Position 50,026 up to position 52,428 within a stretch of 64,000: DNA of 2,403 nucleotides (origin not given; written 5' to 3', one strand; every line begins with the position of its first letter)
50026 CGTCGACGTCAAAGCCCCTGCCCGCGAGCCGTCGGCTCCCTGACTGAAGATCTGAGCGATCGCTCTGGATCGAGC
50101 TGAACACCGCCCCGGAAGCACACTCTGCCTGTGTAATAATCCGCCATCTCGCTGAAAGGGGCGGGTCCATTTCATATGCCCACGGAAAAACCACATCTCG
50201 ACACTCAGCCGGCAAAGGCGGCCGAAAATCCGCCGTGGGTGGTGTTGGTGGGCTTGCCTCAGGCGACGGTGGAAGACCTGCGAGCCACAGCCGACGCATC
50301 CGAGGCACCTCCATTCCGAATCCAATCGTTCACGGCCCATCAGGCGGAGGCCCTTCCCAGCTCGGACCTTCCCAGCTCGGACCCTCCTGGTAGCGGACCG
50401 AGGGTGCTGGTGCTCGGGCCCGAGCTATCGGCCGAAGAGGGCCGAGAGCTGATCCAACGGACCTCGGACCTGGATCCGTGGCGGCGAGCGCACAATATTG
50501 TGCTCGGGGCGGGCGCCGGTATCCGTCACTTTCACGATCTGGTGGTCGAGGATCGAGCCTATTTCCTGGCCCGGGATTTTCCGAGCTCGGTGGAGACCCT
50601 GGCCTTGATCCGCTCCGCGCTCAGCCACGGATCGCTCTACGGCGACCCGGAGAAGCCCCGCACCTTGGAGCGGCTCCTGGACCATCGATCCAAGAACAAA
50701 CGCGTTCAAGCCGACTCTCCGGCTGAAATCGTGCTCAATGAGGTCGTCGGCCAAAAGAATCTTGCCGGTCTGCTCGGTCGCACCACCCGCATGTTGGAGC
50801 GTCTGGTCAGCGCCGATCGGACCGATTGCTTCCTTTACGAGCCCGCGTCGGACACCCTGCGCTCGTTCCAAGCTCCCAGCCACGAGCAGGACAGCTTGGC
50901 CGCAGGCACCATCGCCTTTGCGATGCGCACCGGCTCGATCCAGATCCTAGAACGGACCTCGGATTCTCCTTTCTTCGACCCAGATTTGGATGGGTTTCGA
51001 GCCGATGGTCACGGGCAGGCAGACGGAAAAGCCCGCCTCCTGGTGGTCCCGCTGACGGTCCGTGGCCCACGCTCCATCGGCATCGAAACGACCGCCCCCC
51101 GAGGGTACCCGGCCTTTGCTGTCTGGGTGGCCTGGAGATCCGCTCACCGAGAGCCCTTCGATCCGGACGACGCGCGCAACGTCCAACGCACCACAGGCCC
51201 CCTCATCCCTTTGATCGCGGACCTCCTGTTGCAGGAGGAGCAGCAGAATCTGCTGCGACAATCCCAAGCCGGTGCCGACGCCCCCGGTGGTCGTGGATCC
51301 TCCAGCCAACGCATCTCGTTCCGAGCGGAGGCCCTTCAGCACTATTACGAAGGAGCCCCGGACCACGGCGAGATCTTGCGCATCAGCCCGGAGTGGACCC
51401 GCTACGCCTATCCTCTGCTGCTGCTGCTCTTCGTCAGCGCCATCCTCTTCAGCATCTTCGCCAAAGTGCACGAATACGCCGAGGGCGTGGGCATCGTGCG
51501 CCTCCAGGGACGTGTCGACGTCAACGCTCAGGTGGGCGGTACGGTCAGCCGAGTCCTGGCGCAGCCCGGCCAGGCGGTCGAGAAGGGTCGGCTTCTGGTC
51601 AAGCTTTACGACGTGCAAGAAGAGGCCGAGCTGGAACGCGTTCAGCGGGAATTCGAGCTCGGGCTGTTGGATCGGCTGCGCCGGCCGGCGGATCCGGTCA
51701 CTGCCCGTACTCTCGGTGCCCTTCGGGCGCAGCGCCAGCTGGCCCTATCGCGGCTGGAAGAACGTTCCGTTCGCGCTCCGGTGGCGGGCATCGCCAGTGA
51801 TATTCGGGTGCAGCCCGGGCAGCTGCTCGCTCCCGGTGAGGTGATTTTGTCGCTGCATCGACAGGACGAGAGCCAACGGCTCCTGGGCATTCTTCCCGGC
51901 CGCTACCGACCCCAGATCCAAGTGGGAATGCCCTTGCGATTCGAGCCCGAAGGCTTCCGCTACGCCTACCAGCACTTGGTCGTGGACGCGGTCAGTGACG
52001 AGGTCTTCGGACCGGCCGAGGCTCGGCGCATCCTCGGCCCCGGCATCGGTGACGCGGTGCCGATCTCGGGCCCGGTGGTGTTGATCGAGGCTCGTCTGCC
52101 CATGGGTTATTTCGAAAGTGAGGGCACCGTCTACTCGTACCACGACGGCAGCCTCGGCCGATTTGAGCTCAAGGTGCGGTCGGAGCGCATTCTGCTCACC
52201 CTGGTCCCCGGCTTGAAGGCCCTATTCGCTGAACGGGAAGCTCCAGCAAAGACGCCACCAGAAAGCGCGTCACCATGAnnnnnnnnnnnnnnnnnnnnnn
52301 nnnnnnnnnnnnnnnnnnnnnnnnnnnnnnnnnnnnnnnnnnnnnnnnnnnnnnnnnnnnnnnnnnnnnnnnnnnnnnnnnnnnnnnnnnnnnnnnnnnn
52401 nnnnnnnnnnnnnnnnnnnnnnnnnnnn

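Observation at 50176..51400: HlyD-family secretion protein carrying a 400-aa cytoplasmic N-terminal domain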

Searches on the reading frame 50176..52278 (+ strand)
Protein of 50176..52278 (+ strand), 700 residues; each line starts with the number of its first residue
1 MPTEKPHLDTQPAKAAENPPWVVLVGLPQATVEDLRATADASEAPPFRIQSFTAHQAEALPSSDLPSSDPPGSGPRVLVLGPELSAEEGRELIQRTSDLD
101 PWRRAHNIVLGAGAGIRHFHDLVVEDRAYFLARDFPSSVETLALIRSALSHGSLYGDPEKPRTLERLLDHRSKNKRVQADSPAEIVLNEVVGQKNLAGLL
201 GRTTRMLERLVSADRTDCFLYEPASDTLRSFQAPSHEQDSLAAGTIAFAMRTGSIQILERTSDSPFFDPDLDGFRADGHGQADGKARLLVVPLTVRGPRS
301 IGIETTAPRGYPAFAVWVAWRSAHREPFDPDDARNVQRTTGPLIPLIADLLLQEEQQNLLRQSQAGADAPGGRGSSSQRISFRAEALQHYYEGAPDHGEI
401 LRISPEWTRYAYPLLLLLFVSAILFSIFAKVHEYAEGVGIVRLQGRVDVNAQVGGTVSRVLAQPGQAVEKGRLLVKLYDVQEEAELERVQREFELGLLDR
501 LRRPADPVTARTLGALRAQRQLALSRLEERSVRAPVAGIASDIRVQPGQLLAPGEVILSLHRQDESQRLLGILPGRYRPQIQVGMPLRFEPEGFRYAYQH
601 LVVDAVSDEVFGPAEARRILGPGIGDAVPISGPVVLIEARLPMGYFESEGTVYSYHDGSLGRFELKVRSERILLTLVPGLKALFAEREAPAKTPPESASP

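Call 3: search_protein_families(library=pfam, proteins=[window:50176-52278:+], max_evalue=0.01)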
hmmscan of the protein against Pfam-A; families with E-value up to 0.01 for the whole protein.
window:50176-52278:+ (700 aa): 3 families
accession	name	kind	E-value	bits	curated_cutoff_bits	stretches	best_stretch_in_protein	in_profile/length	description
PF13437.12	HlyD_3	-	2.4e-07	31.9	22.2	1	532-590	2-60/106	HlyD family secretion protein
PF00364.28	Biotin_lipoyl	-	0.00014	22.1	22.1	0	447-477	43-73/73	Biotin-requiring enzyme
PF16576.10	HlyD_D23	-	0.00023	20.9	30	1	447-562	20-141/214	Barrel-sandwich domain of CusB or HlyD membrane-fusion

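Call 4: search_protein_families(library=ncbifam, proteins=[window:50176-52278:+], max_evalue=0.01)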
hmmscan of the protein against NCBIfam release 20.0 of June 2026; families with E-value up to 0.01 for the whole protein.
window:50176-52278:+ (700 aa): 7 families
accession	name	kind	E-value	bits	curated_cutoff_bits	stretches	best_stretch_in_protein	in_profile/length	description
TIGR01730.1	RND_mfp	subfamily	3e-12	46.1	94.9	2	512-586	117-190/322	efflux RND transporter periplasmic adaptor subunit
TIGR01843.1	type_I_hlyD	subfamily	7.3e-11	41.7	208.65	1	408-493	4-90/422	HlyD family type I secretion periplasmic adaptor subunit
TIGR03794.1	NHLM_micro_HlyD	equivalog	1.2e-08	34.3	156.2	1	415-491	26-103/421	NHLP bacteriocin system secretion protein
TIGR00998.1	8a0101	subfamily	1.2e-08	34.3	390.8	1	414-491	8-87/334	EmrA/EmrK family multidrug efflux transporter periplasmic adaptor subunit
NF007785.0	PRK10476.1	equivalog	6.7e-06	25.2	376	1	514-564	193-243/347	multidrug transporter subunit MdtN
NF011715.0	PRK15136.1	equivalog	0.0035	16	563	0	433-491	48-106/390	multidrug efflux MFS transporter periplasmic adaptor subunit EmrA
NF010643.0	PRK14040.1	subfamily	0.0042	15.6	892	0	446-487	526-567/595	oxaloacetate decarboxylase subunit alpha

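Call 5: find_homologous_proteins(query=window:50176-52278:+, max_evalue=0.001)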
Query window:50176-52278:+ (700 aa): 6 proteins with E <= 0.001 among 8000 candidates.
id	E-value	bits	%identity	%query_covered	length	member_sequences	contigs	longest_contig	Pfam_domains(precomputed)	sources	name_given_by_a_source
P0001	0.0e+0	1549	100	100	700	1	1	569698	PF25973.1,PF25917.1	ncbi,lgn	-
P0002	0.0e+0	1242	80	98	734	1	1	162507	PF25973.1,PF25919.1,PF25917.1,PF26077.1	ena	-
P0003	0.0e+0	1084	73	98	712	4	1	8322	PF25973.1,PF25919.1,PF25917.1,PF26077.1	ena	-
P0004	5.0e-181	622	50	96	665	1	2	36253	PF25973.1,PF00364.29,PF25919.1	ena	-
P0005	4.1e-87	311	36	87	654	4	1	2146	PF25973.1,PF13185.13,PF01590.33,PF25919.1,PF25917.1,PF26077.1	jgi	jgi:multidrug efflux pump subunit AcrA (membrane-fusion protein)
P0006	3.1e-83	299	35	87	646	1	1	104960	PF25973.1,PF13185.13,PF01590.33,PF00364.29,PF25919.1,PF25917.1,PF26077.1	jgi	jgi:membrane fusion protein (multidrug efflux system)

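Call 8: search_protein_families(library=pfam, proteins=[P0002, P0003, P0004, P0005, P0006], max_evalue=0.1)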
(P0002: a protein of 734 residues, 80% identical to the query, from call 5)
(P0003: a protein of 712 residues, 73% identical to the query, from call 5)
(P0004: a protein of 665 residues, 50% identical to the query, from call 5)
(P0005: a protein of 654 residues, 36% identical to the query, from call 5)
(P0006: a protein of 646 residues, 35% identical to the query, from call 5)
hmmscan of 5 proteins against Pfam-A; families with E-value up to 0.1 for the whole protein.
P0002 (734 aa): 5 families
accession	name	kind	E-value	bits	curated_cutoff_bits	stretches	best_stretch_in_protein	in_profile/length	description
PF13437.12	HlyD_3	-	8.5e-08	33.3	22.2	1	552-612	2-62/106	HlyD family secretion protein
PF16576.10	HlyD_D23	-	9.9e-05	22.2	30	1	467-581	20-140/214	Barrel-sandwich domain of CusB or HlyD membrane-fusion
PF00364.28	Biotin_lipoyl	-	0.00014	22.1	22.1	1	467-497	43-73/73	Biotin-requiring enzyme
PF13533.13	Biotin_lipoyl_2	-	0.00041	20.5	29.8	0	469-496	3-30/32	Biotin-lipoyl like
PF07831.19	PYNP_C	-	0.016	15.3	27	0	481-504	37-60/75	Pyrimidine nucleoside phosphorylase C-terminal domain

P0003 (712 aa): 5 families
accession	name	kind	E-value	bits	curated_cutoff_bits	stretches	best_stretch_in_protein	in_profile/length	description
PF13437.12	HlyD_3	-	1.5e-08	35.8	22.2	1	543-620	2-79/106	HlyD family secretion protein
PF16576.10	HlyD_D23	-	5.5e-05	23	30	1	458-618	20-185/214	Barrel-sandwich domain of CusB or HlyD membrane-fusion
PF00364.28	Biotin_lipoyl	-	0.00037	20.7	22.1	1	458-488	43-73/73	Biotin-requiring enzyme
PF07831.19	PYNP_C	-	0.031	14.4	27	0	472-495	37-60/75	Pyrimidine nucleoside phosphorylase C-terminal domain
PF13533.13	Biotin_lipoyl_2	-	0.045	14.1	29.8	0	460-487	3-30/32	Biotin-lipoyl like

P0004 (665 aa): 5 families
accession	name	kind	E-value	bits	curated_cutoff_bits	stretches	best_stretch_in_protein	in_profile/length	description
PF13437.12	HlyD_3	-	1.9e-09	38.7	22.2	1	502-578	2-78/106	HlyD family secretion protein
PF00364.28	Biotin_lipoyl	-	5.1e-06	26.7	22.1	1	417-447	43-73/73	Biotin-requiring enzyme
PF13185.12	GAF_2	-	7.4e-05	23.4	28.6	1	203-319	15-128/136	GAF domain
PF13533.13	Biotin_lipoyl_2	-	0.00017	21.8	29.8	0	419-446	3-30/32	Biotin-lipoyl like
PF16576.10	HlyD_D23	-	0.00019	21.2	30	0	498-559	107-167/214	Barrel-sandwich domain of CusB or HlyD membrane-fusion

P0005 (654 aa): 8 families
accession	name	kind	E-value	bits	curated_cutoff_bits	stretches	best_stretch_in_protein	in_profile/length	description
PF01590.32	GAF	-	2.9e-13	51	22.4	1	185-322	1-130/133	GAF domain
PF13437.12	HlyD_3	-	2.3e-11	44.8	22.2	1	497-575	2-80/106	HlyD family secretion protein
PF13185.12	GAF_2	-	2.1e-10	41.4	28.6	1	185-323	3-133/136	GAF domain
PF16576.10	HlyD_D23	-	1e-07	31.9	30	1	412-560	20-173/214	Barrel-sandwich domain of CusB or HlyD membrane-fusion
PF13492.12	GAF_3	-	6.8e-05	23.7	27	1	185-325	1-127/129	GAF domain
PF00364.28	Biotin_lipoyl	-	8.2e-05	22.8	22.1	0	413-441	44-72/73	Biotin-requiring enzyme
PF13533.13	Biotin_lipoyl_2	-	0.0011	19.2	29.8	0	416-443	5-32/32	Biotin-lipoyl like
PF09990.14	DUF2231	-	0.043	14.3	26.4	1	369-399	31-61/139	Predicted membrane protein (DUF2231)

P0006 (646 aa): 7 families
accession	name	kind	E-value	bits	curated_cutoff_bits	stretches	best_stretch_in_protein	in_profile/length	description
PF01590.32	GAF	-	4.1e-12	47.2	22.4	1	182-314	1-130/133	GAF domain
PF13437.12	HlyD_3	-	2.6e-11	44.7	22.2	1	489-567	2-80/106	HlyD family secretion protein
PF13185.12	GAF_2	-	5.2e-11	43.4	28.6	1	182-315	3-133/136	GAF domain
PF16576.10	HlyD_D23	-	1.9e-08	34.3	30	1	404-552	20-173/214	Barrel-sandwich domain of CusB or HlyD membrane-fusion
PF13533.13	Biotin_lipoyl_2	-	2e-06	27.9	29.8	1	407-435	4-32/32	Biotin-lipoyl like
PF00364.28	Biotin_lipoyl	-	8.3e-06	26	22.1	1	405-433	44-72/73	Biotin-requiring enzyme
PF13492.12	GAF_3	-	2e-05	25.4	27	1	182-317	1-127/129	GAF domain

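Call 9: find_encoding_contigs(protein=P0001, flank=10000, max_places=3)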
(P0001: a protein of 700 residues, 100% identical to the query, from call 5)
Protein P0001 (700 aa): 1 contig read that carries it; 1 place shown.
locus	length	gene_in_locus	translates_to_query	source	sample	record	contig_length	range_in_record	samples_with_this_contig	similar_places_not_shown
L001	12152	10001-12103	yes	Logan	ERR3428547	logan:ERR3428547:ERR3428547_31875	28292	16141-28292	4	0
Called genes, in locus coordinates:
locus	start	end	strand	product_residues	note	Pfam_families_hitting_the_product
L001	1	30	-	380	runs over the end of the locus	PF05222:AlaDh_PNT_N, PF01262:AlaDh_PNT_C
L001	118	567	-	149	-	PF10825:DUF2752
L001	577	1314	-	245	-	PF04893:Yip1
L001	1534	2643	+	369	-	PF13439:Glyco_transf_4, PF13579:Glyco_trans_4_4, PF00534:Glycos_transf_1, PF13692:Glyco_trans_1_4, PF13524:Glyco_trans_1_2 (weak)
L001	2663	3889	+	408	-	PF13439:Glyco_transf_4, PF13579:Glyco_trans_4_4, PF00534:Glycos_transf_1, PF13692:Glyco_trans_1_4, PF13524:Glyco_trans_1_2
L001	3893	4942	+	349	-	PF01522:Polysacc_deac_1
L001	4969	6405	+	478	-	PF27533:CapK_C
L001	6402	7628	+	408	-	PF13439:Glyco_transf_4, PF13579:Glyco_trans_4_4, PF20706:GT4-conflict (weak), PF00534:Glycos_transf_1, PF13692:Glyco_trans_1_4, PF13524:Glyco_trans_1_2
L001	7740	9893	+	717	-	-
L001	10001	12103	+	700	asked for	PF25917:BSH_RND (faint), PF25973:BSH_CzcB (faint)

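Call 10: find_encoding_contigs(protein=P0006, flank=10000, max_places=3)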
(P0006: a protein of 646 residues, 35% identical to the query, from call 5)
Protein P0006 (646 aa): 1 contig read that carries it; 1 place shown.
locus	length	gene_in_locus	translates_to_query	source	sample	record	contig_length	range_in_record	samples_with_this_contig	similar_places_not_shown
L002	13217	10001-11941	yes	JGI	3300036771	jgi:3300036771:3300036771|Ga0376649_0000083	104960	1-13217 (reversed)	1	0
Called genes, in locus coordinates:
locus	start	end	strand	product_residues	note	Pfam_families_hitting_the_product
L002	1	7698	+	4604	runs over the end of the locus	PF00668:Condensation, PF00501:AMP-binding, PF13193:AMP-binding_C, PF00550:PP-binding, PF00668:Condensation, PF00501:AMP-binding, PF13193:AMP-binding_C, PF00550:PP-binding, +9 more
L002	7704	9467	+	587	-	PF04055:Radical_SAM, PF13186:SPASM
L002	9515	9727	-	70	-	PF15919:HicB_lk_antitox, PF15970:HicB-like_2 (weak), PF21748:UPF0150 (weak)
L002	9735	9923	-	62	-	PF07927:HicA_toxin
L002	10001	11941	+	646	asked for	PF25919:BSH_CusB (faint), PF01590:GAF, PF13185:GAF_2, PF00364:Biotin_lipoyl (faint), PF25917:BSH_RND (weak), PF25973:BSH_CzcB, PF26077:BSH_Fcp1 (faint)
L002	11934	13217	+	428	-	?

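Call 11: find_encoding_contigs(protein=P0002, flank=10000, max_places=2)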
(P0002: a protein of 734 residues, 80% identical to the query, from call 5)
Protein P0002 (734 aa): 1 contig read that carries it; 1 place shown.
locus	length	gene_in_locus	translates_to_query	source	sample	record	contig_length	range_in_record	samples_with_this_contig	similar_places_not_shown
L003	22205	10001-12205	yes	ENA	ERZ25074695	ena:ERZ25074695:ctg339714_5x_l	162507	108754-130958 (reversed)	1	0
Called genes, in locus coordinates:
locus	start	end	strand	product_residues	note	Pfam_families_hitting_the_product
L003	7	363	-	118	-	PF10825:DUF2752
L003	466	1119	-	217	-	PF04893:Yip1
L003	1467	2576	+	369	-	PF13439:Glyco_transf_4, PF13579:Glyco_trans_4_4, PF00534:Glycos_transf_1, PF13692:Glyco_trans_1_4, PF13524:Glyco_trans_1_2 (weak)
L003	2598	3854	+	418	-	PF13439:Glyco_transf_4, PF13579:Glyco_trans_4_4, PF00534:Glycos_transf_1, PF13692:Glyco_trans_1_4, PF13524:Glyco_trans_1_2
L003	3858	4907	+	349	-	PF01522:Polysacc_deac_1, PF03065:Glyco_hydro_57 (weak)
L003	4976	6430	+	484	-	PF27533:CapK_C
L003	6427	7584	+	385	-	PF13439:Glyco_transf_4, PF13579:Glyco_trans_4_4, PF20706:GT4-conflict, PF00534:Glycos_transf_1, PF13692:Glyco_trans_1_4, PF13524:Glyco_trans_1_2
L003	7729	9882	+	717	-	-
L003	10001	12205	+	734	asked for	PF26077:BSH_Fcp1 (faint), PF25917:BSH_RND (weak), PF25919:BSH_CusB (weak), PF25973:BSH_CzcB (weak)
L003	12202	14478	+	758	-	PF03412:Peptidase_C39, PF00664:ABC_membrane, PF00005:ABC_tran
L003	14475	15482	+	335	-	PF25919:BSH_CusB (faint), PF25917:BSH_RND (weak), PF25973:BSH_CzcB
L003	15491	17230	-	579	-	PF00884:Sulfatase, PF16347:SGSH_C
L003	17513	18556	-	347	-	PF21033:RMD1-3 (faint), PF14559:TPR_19 (faint), PF13428:TPR_14 (faint), PF13174:TPR_6 (weak), PF00578:AhpC-TSA, PF08534:Redoxin, PF00085:Thioredoxin, PF13905:Thioredoxin_8, +2 more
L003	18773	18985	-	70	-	-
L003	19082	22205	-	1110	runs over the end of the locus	PF13575:DUF4135, PF05147:LANC_like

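Call 12: find_encoding_contigs(protein=P0004, flank=10000, max_places=2)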
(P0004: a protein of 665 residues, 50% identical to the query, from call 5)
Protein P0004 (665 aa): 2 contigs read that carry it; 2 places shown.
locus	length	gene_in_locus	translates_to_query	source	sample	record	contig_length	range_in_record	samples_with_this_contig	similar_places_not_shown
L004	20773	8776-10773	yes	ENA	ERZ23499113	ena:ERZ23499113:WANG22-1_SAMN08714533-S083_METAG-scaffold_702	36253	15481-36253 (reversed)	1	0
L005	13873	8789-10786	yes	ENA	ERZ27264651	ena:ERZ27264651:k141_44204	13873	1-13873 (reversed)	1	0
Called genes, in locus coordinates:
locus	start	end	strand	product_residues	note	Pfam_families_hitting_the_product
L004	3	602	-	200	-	?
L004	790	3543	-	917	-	PF18986:DUF5719 (faint)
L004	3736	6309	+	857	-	PF00069:Pkinase, PF07714:PK_Tyr_Ser-Thr, PF07719:TPR_2 (faint), PF13424:TPR_12 (faint), PF13374:TPR_10 (faint)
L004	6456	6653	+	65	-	-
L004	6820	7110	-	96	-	-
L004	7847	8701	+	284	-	PF01678:DAP_epimerase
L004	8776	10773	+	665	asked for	PF25919:BSH_CusB (faint), PF00364:Biotin_lipoyl (faint), PF25973:BSH_CzcB (faint)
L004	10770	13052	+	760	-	PF03412:Peptidase_C39, PF00664:ABC_membrane, PF00005:ABC_tran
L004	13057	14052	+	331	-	PF25919:BSH_CusB (faint), PF25973:BSH_CzcB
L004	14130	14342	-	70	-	-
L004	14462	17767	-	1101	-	PF13575:DUF4135, PF05147:LANC_like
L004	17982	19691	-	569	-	PF00890:FAD_binding_2 (faint), PF00732:GMC_oxred_N, PF05199:GMC_oxred_C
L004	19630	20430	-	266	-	PF00881:Nitroreductase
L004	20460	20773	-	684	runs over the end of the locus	PF02624:YcaO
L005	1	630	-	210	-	?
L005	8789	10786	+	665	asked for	PF25919:BSH_CusB (faint), PF00364:Biotin_lipoyl (faint), PF25973:BSH_CzcB (faint)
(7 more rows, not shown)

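Call 18: list_cluster_members(proteins=[P0001, P0002, P0005])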
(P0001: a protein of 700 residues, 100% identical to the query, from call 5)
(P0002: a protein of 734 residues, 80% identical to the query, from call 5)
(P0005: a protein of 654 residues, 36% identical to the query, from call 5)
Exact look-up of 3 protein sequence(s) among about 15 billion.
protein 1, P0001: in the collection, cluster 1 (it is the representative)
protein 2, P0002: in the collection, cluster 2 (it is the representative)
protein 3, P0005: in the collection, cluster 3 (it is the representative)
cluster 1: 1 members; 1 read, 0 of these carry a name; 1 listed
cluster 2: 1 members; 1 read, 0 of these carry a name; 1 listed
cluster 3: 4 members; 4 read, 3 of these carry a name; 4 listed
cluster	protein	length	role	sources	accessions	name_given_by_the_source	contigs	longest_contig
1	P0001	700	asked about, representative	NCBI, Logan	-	-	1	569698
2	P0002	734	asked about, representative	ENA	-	-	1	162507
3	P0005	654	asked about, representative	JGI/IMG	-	multidrug efflux pump subunit AcrA (membrane-fusion protein)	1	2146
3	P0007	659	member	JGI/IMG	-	multidrug efflux pump subunit AcrA (membrane-fusion protein)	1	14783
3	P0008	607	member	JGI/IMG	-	biotin carboxyl carrier protein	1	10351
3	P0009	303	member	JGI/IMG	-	-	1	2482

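Call 39: search_protein_families(library=pfam, alignment_id=A3, max_evalue=0.001)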
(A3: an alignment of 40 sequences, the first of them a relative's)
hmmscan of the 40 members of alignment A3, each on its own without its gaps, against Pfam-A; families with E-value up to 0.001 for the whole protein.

A. member 1, P0001 (700 aa): 3 families
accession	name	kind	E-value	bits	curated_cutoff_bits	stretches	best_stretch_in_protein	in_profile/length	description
PF13437.12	HlyD_3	-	2.4e-07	31.9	22.2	0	532-590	2-60/106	HlyD family secretion protein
PF00364.28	Biotin_lipoyl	-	0.00014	22.1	22.1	0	447-477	43-73/73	Biotin-requiring enzyme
PF16576.10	HlyD_D23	-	0.00023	20.9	30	0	447-562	20-141/214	Barrel-sandwich domain of CusB or HlyD membrane-fusion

B. families by the number of members that match (of 40 scanned): 9 families
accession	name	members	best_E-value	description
PF13437.12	HlyD_3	40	1.1e-14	HlyD family secretion protein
PF16576.10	HlyD_D23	39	3.3e-10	Barrel-sandwich domain of CusB or HlyD membrane-fusion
PF13185.12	GAF_2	34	1.9e-14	GAF domain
PF00364.28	Biotin_lipoyl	33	4.6e-07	Biotin-requiring enzyme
PF13533.13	Biotin_lipoyl_2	31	2.9e-11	Biotin-lipoyl like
PF01590.32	GAF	26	1.6e-15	GAF domain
PF13492.12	GAF_3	16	4.2e-07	GAF domain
PF00072.30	Response_reg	2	4.2e-06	Response regulator receiver domain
PF07238.19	PilZ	1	1.1e-08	PilZ domain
